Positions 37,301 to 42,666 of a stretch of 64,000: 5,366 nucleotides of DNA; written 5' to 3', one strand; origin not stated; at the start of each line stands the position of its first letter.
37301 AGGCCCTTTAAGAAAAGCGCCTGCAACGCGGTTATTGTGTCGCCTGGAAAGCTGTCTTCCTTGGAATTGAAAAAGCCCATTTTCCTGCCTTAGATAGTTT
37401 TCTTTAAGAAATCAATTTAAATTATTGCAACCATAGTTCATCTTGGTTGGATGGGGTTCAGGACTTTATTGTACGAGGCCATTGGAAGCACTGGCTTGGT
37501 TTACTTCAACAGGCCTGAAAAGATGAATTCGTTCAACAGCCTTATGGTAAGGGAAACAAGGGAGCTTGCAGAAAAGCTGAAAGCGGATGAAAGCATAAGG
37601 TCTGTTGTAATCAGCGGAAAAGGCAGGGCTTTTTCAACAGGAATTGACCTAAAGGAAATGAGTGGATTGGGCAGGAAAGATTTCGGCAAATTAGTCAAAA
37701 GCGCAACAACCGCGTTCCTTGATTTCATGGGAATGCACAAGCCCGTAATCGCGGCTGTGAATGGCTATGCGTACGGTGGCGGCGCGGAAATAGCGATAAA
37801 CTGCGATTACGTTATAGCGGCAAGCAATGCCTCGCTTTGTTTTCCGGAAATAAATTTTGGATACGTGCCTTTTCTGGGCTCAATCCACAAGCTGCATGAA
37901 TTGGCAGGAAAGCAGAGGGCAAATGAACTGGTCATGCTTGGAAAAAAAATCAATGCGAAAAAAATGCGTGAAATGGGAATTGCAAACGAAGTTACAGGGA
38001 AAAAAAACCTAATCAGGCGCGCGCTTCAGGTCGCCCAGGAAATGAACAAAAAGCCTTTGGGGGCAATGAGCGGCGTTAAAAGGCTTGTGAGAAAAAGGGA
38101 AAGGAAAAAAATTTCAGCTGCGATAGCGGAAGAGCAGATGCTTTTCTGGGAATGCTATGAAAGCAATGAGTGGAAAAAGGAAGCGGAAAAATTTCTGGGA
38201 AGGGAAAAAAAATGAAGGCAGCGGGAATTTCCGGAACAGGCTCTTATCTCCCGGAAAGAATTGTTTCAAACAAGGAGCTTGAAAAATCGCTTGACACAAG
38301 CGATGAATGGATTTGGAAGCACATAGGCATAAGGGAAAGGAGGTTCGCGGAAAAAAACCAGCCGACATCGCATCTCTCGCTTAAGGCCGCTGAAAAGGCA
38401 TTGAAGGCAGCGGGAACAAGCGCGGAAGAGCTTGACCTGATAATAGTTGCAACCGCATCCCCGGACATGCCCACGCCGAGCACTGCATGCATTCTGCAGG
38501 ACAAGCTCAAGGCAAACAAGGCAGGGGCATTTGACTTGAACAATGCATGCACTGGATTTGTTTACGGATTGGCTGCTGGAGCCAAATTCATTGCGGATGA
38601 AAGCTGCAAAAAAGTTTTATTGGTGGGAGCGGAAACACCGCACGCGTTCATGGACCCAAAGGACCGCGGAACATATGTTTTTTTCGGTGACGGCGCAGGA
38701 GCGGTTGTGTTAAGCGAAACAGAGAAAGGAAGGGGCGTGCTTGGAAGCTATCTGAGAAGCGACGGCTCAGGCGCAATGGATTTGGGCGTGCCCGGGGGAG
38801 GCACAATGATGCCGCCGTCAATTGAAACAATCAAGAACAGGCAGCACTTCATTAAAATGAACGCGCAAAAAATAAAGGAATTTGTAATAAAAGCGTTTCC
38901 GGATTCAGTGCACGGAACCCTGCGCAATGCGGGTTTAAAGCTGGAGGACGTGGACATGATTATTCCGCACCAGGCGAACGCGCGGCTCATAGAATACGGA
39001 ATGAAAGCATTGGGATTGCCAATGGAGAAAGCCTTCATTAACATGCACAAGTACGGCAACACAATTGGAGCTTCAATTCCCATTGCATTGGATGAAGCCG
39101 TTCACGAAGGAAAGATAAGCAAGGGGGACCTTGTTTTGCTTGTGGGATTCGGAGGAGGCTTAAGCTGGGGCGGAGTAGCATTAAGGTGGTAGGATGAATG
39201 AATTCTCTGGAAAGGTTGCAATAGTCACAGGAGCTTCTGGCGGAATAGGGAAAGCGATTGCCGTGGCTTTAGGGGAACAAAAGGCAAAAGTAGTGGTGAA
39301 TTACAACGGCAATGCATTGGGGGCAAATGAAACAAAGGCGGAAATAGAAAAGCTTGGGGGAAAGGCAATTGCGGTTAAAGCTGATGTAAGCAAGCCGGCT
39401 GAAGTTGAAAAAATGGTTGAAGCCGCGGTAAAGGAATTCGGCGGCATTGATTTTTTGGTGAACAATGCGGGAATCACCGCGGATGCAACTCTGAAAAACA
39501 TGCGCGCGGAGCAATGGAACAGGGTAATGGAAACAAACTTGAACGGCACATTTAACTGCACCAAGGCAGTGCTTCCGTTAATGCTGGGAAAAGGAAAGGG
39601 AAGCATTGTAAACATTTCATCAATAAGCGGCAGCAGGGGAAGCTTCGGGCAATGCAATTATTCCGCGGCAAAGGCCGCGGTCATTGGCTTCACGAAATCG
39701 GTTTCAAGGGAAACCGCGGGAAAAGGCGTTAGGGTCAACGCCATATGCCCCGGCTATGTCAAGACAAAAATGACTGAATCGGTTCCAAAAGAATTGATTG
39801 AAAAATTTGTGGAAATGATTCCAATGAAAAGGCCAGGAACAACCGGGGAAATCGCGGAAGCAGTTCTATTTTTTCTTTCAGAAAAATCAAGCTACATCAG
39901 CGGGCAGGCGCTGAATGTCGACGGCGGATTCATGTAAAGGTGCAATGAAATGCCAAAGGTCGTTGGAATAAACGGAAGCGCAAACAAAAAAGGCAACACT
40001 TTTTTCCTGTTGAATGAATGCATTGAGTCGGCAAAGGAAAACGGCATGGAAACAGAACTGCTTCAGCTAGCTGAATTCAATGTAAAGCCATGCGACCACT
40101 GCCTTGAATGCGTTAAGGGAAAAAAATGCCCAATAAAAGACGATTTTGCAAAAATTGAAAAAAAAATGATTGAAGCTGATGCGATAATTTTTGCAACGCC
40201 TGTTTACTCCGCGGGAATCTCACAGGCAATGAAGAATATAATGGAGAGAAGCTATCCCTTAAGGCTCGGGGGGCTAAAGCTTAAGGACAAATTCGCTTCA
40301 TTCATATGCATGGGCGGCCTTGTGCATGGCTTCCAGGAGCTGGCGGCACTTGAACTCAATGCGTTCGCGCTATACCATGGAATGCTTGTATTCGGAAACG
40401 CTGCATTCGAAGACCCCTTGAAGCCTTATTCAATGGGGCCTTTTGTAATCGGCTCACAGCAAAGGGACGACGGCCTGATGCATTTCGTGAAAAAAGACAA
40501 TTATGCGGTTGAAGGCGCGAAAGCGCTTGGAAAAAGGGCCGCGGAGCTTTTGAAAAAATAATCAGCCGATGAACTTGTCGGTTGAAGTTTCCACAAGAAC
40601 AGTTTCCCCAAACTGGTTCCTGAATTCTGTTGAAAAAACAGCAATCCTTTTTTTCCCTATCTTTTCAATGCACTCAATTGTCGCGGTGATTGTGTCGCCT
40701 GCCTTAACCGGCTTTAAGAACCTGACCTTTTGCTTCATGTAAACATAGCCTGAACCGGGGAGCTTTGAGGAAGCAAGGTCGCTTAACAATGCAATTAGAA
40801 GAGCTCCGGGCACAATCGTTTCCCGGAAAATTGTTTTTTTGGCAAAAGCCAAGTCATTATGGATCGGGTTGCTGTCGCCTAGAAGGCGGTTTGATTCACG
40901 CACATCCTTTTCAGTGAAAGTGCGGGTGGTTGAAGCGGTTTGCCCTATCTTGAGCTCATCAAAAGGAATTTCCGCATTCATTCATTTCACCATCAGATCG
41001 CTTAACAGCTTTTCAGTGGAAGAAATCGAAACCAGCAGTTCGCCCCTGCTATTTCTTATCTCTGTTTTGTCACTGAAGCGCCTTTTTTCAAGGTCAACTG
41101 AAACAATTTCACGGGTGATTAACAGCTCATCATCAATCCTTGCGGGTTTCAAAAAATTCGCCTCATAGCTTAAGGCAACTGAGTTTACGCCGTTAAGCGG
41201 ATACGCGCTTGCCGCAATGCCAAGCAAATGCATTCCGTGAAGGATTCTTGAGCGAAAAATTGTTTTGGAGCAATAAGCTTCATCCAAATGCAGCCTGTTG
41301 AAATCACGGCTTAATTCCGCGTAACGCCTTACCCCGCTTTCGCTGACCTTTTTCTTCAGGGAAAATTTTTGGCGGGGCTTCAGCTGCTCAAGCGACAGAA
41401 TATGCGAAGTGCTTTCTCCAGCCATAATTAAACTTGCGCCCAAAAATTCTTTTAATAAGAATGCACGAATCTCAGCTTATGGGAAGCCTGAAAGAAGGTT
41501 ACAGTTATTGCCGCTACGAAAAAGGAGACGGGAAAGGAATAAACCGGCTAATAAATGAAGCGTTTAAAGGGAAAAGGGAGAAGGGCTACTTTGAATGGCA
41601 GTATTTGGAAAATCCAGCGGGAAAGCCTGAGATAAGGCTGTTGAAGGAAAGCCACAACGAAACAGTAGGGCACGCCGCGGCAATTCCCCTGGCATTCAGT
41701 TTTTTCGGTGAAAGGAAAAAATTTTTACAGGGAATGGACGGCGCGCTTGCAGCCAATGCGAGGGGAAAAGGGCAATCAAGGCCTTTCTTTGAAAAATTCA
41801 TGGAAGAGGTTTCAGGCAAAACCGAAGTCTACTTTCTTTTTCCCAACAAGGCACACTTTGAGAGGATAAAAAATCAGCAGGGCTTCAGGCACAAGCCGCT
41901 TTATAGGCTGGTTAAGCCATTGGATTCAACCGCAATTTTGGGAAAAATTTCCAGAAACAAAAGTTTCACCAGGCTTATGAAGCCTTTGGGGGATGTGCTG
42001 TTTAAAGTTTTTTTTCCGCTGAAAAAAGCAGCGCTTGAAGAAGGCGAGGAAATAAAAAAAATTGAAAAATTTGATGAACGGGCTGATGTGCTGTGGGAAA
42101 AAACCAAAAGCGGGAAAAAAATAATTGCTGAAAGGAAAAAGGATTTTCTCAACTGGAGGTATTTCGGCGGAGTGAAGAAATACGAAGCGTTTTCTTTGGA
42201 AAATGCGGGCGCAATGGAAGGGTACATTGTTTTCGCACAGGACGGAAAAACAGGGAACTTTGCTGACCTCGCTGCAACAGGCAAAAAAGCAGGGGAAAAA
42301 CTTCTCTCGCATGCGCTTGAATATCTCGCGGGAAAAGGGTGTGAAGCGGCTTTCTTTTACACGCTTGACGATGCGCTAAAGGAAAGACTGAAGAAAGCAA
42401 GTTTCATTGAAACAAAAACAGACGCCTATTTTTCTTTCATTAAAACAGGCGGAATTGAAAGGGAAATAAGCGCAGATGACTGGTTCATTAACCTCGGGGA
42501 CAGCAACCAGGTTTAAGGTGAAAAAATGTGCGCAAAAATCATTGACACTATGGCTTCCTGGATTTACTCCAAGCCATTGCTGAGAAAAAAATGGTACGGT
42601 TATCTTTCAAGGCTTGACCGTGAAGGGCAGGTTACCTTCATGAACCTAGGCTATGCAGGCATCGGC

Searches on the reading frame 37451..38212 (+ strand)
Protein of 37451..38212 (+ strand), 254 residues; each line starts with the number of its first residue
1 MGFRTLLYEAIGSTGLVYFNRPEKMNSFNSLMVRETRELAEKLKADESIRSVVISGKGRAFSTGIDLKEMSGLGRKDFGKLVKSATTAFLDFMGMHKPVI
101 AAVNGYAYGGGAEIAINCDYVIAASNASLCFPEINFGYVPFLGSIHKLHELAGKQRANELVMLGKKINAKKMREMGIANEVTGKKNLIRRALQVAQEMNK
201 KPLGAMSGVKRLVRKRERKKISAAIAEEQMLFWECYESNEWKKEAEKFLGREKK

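Call 8: search_protein_families(library=pfam, proteins=[window:37451-38212:+], max_evalue=0.001)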
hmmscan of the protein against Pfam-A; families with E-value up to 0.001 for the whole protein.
window:37451-38212:+ (254 aa): 2 families
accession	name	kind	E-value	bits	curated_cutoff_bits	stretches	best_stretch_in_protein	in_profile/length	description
PF00378.25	ECH_1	-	5.2e-51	173.8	27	1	15-253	7-245/251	Enoyl-CoA hydratase/isomerase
PF16113.10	ECH_2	-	6.1e-29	102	27.2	1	15-245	2-235/335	Enoyl-CoA hydratase/isomerase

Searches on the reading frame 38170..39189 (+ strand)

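Call 8: search_protein_families(library=pfam, proteins=[window:38170-39189:+], max_evalue=0.001)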
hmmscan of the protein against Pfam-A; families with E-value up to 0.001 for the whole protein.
window:38170-39189:+ (340 aa): 2 families
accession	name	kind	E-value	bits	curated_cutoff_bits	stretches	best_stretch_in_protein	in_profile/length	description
PF08541.16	ACP_syn_III_C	-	2e-37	127.6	26.6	1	251-340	1-90/90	3-Oxoacyl-[acyl-carrier-protein (ACP)] synthase III C terminal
PF08545.16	ACP_syn_III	-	8.3e-26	90.1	24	1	121-199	1-80/80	3-Oxoacyl-[acyl-carrier-protein (ACP)] synthase III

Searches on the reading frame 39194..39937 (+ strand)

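Call 20: search_protein_families(library=pfam, proteins=[window:39194-39937:+], max_evalue=0.001)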
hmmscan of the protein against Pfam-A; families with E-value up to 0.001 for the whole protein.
window:39194-39937:+ (247 aa): 4 families
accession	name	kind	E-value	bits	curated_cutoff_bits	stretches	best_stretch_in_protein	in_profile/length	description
PF13561.12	adh_short_C2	-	2.1e-71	240.7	27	1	13-246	1-235/236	Enoyl-(Acyl carrier protein) reductase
PF00106.31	adh_short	-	2.9e-66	223.1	26.6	1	7-199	1-192/195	short chain dehydrogenase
PF08659.16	KR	-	2.5e-24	86.6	22.6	1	9-172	3-165/180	KR domain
PF01370.27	Epimerase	-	2.9e-06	27.3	20.9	1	10-143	2-115/240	NAD dependent epimerase/dehydratase family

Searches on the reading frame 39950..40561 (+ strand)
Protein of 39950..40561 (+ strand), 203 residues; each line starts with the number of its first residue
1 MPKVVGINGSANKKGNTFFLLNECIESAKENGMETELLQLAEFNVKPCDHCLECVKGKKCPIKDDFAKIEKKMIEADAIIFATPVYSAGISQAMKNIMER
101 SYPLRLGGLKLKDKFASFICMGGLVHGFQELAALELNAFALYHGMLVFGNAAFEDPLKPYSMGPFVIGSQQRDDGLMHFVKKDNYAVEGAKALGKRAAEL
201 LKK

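Call 20: search_protein_families(library=pfam, proteins=[window:39950-40561:+], max_evalue=0.001)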
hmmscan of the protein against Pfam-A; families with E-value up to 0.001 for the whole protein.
window:39950-40561:+ (203 aa): 2 families
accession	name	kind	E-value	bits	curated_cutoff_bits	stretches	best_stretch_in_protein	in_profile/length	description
PF03358.20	FMN_red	-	6.3e-30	104.2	24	1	2-153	1-145/152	NADPH-dependent FMN reductase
PF02525.22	Flavodoxin_2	-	2.7e-07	30.9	27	1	3-101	2-103/198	Flavodoxin-like fold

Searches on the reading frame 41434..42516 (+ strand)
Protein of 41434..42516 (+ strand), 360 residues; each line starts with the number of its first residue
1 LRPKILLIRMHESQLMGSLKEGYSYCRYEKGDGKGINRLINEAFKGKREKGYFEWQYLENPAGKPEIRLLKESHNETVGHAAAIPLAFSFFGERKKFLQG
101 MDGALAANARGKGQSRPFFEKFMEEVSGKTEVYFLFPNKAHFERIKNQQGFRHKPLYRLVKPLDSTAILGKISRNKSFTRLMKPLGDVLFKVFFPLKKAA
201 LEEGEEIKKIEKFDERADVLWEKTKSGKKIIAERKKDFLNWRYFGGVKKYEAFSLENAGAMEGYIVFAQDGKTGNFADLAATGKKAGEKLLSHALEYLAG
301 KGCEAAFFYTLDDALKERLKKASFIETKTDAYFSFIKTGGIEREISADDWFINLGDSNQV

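Call 20: search_protein_families(library=pfam, proteins=[window:41434-42516:+], max_evalue=0.001)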
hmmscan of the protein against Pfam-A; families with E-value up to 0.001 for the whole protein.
window:41434-42516:+ (360 aa): 1 family
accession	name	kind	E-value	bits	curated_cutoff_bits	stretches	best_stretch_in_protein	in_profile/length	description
PF13527.13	Acetyltransf_9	-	1.1e-05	25.8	25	1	28-142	5-118/127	Acetyltransferase (GNAT) domain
